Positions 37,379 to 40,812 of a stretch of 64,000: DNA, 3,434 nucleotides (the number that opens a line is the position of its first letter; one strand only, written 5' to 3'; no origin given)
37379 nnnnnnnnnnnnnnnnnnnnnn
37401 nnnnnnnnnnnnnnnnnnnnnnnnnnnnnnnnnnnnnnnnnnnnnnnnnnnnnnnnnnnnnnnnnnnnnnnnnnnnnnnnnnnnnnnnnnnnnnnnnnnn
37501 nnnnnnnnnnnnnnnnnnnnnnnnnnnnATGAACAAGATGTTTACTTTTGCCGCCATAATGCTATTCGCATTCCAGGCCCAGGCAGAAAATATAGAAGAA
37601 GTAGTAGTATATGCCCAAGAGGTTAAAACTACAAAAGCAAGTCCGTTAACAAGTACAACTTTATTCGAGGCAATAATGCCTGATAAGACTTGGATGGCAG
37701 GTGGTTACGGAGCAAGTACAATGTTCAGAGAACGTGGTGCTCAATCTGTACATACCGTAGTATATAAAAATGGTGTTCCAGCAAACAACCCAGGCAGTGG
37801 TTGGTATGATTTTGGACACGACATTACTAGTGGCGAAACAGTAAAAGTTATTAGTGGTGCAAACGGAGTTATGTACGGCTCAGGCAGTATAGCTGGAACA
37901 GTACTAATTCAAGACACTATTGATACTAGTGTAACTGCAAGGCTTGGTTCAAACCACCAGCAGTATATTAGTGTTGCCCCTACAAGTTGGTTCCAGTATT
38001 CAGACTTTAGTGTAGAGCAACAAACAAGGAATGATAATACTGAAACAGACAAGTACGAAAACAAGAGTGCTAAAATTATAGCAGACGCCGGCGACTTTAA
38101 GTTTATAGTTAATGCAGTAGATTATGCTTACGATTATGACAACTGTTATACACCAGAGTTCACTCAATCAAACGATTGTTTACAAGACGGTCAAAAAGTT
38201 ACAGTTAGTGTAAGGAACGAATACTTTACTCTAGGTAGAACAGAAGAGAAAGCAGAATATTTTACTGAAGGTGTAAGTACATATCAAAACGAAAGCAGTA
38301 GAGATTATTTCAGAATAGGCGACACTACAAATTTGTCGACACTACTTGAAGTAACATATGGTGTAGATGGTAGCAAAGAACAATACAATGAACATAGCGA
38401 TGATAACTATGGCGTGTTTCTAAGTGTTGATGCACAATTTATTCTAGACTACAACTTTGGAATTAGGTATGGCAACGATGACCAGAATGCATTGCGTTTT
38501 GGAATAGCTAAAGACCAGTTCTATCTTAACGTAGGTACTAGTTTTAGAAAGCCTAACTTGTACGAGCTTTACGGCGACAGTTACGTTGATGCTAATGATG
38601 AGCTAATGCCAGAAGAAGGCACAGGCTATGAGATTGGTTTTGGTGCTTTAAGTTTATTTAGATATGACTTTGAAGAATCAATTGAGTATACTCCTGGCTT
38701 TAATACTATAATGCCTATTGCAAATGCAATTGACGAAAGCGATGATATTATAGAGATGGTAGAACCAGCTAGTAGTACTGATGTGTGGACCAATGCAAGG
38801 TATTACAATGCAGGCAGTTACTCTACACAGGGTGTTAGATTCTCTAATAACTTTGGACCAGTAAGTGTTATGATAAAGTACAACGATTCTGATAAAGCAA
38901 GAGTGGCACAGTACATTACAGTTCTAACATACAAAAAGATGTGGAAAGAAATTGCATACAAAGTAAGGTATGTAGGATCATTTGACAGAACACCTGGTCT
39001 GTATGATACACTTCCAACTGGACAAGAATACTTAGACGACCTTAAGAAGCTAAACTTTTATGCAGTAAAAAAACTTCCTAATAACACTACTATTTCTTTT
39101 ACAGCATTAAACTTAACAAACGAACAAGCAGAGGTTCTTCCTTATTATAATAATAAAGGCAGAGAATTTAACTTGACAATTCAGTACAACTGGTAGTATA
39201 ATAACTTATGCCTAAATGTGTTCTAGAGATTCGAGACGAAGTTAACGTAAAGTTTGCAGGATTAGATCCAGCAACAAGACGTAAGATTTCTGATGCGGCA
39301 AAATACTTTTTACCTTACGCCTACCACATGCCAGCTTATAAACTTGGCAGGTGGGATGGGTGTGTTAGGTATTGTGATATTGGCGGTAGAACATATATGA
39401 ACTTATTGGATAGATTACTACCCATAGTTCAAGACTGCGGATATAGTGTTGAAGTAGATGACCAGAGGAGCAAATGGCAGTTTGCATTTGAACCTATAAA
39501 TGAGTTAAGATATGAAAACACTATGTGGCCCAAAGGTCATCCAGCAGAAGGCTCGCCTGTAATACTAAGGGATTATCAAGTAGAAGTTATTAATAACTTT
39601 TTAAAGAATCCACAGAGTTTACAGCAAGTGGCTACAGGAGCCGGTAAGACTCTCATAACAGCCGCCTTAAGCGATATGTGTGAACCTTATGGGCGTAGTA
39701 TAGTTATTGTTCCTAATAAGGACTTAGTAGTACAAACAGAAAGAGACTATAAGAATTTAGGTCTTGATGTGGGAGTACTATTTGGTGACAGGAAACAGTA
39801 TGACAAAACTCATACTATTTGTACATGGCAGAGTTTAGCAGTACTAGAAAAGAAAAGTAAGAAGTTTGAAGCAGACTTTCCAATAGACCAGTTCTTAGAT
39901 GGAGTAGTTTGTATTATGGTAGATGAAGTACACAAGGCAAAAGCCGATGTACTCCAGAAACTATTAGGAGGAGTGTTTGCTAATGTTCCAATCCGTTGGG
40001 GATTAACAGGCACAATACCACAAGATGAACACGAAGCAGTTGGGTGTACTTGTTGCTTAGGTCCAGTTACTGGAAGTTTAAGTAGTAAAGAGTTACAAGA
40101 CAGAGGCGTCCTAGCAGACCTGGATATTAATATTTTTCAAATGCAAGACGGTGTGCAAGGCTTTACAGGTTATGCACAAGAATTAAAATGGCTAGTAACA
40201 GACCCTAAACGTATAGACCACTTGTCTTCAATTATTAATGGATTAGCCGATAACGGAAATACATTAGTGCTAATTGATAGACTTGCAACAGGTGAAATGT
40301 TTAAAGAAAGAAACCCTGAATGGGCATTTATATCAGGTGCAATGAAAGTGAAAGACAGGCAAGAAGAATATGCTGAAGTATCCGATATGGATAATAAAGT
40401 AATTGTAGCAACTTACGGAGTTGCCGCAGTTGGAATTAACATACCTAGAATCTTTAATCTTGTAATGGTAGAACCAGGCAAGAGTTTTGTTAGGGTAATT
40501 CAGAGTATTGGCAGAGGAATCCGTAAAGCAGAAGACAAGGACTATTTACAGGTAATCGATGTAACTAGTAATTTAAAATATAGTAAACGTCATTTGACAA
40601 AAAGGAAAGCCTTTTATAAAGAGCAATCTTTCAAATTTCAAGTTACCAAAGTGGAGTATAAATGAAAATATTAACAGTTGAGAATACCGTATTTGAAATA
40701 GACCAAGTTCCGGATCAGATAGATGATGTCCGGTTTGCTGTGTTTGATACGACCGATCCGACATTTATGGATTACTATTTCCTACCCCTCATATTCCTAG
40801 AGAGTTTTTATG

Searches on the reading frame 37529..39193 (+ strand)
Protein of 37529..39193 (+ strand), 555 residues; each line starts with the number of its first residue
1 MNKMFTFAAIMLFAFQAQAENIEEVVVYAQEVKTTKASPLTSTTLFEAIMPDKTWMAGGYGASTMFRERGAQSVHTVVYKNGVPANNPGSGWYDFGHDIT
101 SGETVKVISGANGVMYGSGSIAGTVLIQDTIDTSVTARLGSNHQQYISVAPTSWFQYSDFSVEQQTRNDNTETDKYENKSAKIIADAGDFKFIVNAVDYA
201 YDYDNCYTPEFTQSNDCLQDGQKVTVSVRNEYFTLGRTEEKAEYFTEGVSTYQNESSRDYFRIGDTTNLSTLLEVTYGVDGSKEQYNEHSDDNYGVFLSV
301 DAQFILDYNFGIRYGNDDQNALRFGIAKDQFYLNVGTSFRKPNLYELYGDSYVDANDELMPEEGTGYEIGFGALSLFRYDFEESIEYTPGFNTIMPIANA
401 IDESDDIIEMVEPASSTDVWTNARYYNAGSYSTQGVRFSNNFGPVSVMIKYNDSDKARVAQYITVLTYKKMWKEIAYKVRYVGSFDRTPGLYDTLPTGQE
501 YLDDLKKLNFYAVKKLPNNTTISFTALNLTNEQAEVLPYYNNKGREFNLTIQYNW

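Call 36: search_protein_families(library=pfam, proteins=[window:37529-39193:+], max_evalue=0.001)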
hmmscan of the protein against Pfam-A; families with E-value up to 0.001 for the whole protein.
window:37529-39193:+ (555 aa): 1 family
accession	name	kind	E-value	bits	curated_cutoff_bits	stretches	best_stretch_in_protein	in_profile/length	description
PF07715.20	Plug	-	7.5e-07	30.1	23.9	1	54-124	36-107/107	TonB-dependent Receptor Plug Domain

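Call 37: search_protein_families(library=phrogs, proteins=[window:37529-39193:+], max_evalue=0.00001)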
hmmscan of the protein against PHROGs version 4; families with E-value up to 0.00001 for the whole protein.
window:37529-39193:+ (555 aa): 1 family
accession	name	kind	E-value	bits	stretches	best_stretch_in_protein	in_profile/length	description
phrog_5687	-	unknown function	2.9e-08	33.6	0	64-182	94-222/760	-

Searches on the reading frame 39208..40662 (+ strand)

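Call 36: search_protein_families(library=pfam, proteins=[window:39208-40662:+], max_evalue=0.001)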
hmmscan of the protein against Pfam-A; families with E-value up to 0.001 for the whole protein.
window:39208-40662:+ (485 aa): 3 families
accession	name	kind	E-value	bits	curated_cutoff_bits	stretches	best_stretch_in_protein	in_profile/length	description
PF04851.21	ResIII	-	1.5e-17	64.4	22.5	1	120-271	4-163/164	Type III restriction enzyme, res subunit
PF00270.35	DEAD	-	4e-10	40.1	26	1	122-271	2-161/167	DEAD/DEAH box helicase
PF00271.37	Helicase_C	-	4.4e-09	37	23.5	1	338-440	5-109/110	Helicase conserved C-terminal domain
